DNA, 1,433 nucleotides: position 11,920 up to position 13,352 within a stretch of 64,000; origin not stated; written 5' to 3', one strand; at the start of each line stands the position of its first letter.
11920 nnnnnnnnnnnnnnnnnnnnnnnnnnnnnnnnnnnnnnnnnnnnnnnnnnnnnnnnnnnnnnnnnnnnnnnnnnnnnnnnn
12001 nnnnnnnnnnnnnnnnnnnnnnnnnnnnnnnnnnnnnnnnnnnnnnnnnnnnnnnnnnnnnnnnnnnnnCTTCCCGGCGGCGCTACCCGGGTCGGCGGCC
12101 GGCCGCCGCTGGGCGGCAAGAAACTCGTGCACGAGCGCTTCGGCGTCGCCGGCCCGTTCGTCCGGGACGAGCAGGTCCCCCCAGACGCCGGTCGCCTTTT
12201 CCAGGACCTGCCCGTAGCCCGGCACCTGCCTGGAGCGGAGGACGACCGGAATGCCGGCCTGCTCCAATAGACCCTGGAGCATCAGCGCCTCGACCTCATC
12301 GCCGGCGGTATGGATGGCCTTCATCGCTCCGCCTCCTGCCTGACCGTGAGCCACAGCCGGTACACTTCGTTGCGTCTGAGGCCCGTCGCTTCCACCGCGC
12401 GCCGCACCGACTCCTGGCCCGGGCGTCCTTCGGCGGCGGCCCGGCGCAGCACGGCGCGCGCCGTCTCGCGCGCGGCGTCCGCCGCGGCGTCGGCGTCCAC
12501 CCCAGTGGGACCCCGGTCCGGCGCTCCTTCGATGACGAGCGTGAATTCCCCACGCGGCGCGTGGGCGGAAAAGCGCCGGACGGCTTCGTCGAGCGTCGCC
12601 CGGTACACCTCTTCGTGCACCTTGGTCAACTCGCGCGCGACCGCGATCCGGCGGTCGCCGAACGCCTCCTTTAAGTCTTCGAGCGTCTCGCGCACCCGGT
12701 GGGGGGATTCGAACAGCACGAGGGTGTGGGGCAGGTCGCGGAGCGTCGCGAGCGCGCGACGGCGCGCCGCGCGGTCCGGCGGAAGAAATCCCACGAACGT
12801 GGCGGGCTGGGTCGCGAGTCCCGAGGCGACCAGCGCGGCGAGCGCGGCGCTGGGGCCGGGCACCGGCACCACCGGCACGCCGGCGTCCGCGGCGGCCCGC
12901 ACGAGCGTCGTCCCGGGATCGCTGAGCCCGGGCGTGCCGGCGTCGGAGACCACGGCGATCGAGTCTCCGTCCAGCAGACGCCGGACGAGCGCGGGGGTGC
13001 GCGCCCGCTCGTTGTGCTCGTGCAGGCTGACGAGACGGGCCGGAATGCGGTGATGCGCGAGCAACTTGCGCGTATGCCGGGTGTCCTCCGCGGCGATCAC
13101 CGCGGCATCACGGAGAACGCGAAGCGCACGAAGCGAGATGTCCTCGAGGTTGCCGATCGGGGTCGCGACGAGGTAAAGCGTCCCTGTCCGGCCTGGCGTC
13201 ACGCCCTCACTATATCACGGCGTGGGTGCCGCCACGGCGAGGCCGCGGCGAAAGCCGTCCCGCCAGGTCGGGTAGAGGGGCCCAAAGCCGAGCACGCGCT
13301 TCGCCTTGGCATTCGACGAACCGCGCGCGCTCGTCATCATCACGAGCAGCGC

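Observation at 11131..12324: DUF2007 (putative signal-transducing) domain fused in frame to a DapA-family lyase within the hom-thrC-thrB-lysC cluster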

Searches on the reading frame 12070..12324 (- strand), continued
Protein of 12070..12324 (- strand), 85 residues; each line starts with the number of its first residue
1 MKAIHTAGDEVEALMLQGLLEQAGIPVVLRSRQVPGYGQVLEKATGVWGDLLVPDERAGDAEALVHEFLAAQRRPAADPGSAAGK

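Call 84: search_protein_families(library=pfam, proteins=[P0268, P0321, P0342, P0346, P0252, P0282, P0235, P0262, P0298, P0339], max_evalue=0.001)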
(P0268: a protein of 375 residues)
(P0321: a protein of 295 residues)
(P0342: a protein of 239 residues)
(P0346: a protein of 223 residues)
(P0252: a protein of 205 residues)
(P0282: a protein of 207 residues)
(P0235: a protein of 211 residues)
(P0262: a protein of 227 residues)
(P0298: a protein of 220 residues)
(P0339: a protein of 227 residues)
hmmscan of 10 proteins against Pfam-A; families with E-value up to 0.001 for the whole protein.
P0268 (375 aa): 4 families
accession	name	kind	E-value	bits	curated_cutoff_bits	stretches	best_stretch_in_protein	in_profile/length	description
PF10728.14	DUF2520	-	5.4e-33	113.8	25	1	136-255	2-116/125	Domain of unknown function (DUF2520)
PF10727.15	Rossmann-like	-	1.8e-13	50.8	23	1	6-118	20-131/131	Rossmann-like domain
PF09413.15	DUF2007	-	3.7e-06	27.4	25.7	1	304-367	4-64/66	Putative prokaryotic signal transducing protein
PF02558.23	ApbA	-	3.5e-05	23.9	22.2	1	5-115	3-123/150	Ketopantoate reductase PanE/ApbA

P0321 (295 aa): 2 families
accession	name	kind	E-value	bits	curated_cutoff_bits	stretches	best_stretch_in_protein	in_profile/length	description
PF09413.15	DUF2007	-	7.8e-09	36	25.7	0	54-114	7-64/66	Putative prokaryotic signal transducing protein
PF12773.13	DZR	-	0.00023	21.7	27.3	0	159-180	1-22/45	Double zinc ribbon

P0342 (239 aa): 1 family
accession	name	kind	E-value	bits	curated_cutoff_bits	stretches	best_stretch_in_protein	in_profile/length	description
PF09413.15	DUF2007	-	1.3e-05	25.7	25.7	1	159-223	3-64/66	Putative prokaryotic signal transducing protein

P0346 (223 aa): 1 family
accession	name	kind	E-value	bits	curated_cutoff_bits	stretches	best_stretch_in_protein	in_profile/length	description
PF09413.15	DUF2007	-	5.7e-05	23.6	25.7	1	142-205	4-64/66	Putative prokaryotic signal transducing protein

P0252 (205 aa): 2 families
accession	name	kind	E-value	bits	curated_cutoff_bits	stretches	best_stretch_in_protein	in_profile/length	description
PF06094.17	GGACT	-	1.2e-17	65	22.8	1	3-104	1-108/120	Gamma-glutamyl cyclotransferase, AIG2-like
PF09413.15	DUF2007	-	2.6e-09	37.5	25.7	1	134-196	6-65/66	Putative prokaryotic signal transducing protein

P0282 (207 aa): 1 family
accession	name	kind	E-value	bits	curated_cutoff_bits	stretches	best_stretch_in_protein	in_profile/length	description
PF09413.15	DUF2007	-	2.4e-06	28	25.7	1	13-77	4-65/66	Putative prokaryotic signal transducing protein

P0235 (211 aa): 1 family
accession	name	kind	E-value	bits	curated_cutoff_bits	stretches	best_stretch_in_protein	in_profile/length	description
PF09413.15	DUF2007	-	7.8e-09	36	25.7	0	38-105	1-64/66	Putative prokaryotic signal transducing protein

P0262 (227 aa): 6 families
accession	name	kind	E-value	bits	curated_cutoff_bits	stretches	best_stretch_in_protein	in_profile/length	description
PF13240.11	Zn_Ribbon_1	-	1.3e-10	41.1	25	1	196-216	1-21/23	zinc-ribbon domain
PF09413.15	DUF2007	-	2.3e-10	40.9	25.7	1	42-107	2-64/66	Putative prokaryotic signal transducing protein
PF12773.13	DZR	-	7.1e-09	36.1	27.3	1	195-215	25-45/45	Double zinc ribbon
PF17032.10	Zn_ribbon_15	-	4.2e-05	24.7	28.9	0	193-215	51-73/73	zinc-ribbon family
PF18912.6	DZR_2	-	0.00017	21.8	27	0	197-218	24-46/56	Double zinc ribbon domain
PF08271.17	Zn_Ribbon_TF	-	0.00079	19.4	29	1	3-32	2-36/43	TFIIB zinc-binding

P0298 (220 aa): 3 families
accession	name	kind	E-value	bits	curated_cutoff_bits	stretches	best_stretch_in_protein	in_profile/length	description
PF03091.20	CutA1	-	1.4e-35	121.4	22.4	1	121-218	2-99/99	CutA1 divalent ion tolerance protein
PF09413.15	DUF2007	-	7.4e-06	26.5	25.7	1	44-110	1-64/66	Putative prokaryotic signal transducing protein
PF21058.3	Stereocilin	-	0.00032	20.4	26.6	1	97-219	46-155/397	Stereocilin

P0339 (227 aa): 7 families
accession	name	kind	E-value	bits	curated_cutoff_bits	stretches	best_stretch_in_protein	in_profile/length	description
PF12773.13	DZR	-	4.1e-09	36.9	27.3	1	201-221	25-45/45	Double zinc ribbon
PF13240.11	Zn_Ribbon_1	-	9.9e-08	32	25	1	203-223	2-22/23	zinc-ribbon domain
PF13248.11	Zn_ribbon_3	-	8.5e-07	28.7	27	1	202-223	4-25/26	zinc-ribbon domain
PF09413.15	DUF2007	-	1.5e-06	28.7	25.7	1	121-184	2-62/66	Putative prokaryotic signal transducing protein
PF17032.10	Zn_ribbon_15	-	8.3e-05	23.7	28.9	0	200-221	52-73/73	zinc-ribbon family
PF12172.15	zf-ChsH2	-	0.00014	22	23.2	0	200-223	11-34/37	ChsH2, rubredoxin-like zinc ribbon domain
PF24460.1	DUF7575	-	0.00083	19.1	28.5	1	199-222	2-25/28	Domain of unknown function (DUF7575)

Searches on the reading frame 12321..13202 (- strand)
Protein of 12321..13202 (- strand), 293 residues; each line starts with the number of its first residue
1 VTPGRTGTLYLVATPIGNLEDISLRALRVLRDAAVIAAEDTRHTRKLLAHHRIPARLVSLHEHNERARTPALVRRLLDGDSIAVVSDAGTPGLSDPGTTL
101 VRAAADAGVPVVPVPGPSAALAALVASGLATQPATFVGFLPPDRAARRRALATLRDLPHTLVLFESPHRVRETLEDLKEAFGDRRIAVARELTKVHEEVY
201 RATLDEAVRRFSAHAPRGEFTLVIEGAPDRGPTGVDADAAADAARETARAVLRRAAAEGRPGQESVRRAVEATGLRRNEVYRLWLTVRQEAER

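Call 5: search_protein_families(library=pfam, proteins=[window:12321-13202:-], max_evalue=0.01)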
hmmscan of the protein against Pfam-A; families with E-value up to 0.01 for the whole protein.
window:12321-13202:- (293 aa): 2 families
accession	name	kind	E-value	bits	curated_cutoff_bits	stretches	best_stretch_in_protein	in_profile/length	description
PF00590.25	TP_methylase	-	4.6e-37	128.5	27.8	1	8-207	1-211/212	Tetrapyrrole (Corrin/Porphyrin) Methylases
PF23016.2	RsmI_C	-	0.0018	18.5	27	1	243-285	2-43/46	RsmI C-terminal HTH domain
